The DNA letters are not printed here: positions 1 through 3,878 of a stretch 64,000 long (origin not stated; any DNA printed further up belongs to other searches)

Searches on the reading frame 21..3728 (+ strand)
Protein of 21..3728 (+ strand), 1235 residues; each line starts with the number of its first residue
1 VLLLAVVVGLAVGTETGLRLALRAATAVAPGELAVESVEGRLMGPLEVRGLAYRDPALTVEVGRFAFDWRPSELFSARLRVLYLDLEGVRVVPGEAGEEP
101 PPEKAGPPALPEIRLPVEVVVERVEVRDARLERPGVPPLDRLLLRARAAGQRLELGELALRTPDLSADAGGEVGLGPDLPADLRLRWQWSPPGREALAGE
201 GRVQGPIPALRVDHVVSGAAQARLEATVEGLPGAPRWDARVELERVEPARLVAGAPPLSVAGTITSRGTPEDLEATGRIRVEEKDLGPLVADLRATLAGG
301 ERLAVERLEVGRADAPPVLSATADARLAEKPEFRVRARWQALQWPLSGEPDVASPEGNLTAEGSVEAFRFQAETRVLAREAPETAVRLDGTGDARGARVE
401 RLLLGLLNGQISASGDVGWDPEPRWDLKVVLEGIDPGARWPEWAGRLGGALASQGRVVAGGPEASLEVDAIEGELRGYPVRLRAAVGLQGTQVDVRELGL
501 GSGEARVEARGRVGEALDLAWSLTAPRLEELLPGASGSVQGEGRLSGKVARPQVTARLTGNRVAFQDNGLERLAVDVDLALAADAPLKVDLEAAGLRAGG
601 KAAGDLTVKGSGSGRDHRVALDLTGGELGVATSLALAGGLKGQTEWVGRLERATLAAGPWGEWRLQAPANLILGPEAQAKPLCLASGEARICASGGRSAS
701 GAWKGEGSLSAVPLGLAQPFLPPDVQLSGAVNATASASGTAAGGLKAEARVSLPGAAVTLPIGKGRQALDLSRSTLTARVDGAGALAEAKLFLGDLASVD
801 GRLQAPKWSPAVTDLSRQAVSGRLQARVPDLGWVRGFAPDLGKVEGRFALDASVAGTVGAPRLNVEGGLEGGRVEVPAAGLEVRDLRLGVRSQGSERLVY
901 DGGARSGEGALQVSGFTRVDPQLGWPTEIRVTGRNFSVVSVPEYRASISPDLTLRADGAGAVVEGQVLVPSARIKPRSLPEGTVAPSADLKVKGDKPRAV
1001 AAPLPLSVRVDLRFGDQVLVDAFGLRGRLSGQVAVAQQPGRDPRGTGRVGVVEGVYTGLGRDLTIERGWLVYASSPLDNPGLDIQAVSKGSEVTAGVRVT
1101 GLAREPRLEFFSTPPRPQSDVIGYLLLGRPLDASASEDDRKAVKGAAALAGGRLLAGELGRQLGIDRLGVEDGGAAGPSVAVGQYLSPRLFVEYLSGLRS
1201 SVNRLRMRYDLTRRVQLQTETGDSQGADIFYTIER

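Call 33: search_protein_families(library=pfam, proteins=[window:21-3728:+], max_evalue=0.00001)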
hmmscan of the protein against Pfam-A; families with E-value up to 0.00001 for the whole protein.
window:21-3728:+ (1235 aa): 1 family
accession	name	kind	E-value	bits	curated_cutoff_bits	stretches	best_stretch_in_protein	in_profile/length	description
PF04357.19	TamB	-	1.5e-60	206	22.4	1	905-1234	7-380/381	TamB, inner membrane protein subunit of TAM complex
